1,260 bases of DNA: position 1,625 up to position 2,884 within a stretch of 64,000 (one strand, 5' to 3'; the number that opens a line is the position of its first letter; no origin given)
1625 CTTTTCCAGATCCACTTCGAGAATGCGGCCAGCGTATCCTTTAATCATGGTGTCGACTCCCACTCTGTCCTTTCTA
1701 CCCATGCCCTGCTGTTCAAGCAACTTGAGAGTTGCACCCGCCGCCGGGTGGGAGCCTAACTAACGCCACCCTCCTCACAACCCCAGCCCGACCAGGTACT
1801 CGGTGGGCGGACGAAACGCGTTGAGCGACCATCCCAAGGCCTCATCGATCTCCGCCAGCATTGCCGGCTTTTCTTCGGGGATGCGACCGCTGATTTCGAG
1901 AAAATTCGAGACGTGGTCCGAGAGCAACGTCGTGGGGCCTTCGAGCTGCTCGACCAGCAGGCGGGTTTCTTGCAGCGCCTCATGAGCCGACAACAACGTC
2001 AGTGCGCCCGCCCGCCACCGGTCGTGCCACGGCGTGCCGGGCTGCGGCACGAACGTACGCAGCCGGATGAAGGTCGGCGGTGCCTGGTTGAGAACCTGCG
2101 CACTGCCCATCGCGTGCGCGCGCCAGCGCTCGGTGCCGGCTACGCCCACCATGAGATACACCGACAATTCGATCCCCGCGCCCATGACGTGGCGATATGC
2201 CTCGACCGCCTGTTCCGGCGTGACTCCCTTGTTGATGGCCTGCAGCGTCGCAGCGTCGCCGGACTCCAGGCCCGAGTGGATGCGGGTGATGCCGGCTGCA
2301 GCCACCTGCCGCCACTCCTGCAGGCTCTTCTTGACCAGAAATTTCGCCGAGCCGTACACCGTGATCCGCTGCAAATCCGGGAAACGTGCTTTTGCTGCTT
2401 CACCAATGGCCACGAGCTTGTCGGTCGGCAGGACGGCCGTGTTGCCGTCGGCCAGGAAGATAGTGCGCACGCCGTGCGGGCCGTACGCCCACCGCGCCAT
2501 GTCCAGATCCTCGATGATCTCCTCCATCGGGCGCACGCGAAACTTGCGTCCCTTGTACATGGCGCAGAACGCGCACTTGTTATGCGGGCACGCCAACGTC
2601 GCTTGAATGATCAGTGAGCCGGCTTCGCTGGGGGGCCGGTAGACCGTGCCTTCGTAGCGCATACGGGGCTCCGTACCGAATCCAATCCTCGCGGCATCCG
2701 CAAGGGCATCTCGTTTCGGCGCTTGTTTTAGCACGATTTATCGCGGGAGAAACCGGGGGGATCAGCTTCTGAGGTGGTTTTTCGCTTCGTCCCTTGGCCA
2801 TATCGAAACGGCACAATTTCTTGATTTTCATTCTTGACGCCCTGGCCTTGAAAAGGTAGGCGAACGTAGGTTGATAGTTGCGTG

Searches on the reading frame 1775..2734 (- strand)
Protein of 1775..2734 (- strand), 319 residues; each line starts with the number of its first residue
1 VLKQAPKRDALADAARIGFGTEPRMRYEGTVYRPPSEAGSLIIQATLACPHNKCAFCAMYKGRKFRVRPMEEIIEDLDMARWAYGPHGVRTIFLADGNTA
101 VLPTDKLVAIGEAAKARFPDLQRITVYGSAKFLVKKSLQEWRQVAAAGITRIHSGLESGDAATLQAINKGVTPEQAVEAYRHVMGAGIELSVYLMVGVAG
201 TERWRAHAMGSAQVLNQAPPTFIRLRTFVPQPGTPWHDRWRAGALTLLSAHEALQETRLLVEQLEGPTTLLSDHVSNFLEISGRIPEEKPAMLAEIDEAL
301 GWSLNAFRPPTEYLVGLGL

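Call 4: search_protein_families(library=pfam, proteins=[window:1775-2734:-], max_evalue=0.01)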
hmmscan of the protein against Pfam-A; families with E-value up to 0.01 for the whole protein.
window:1775-2734:- (319 aa): 1 family
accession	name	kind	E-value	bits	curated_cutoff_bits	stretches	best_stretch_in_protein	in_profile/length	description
PF04055.27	Radical_SAM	-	2.3e-14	54.4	29.5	1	46-200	4-153/166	Radical SAM superfamily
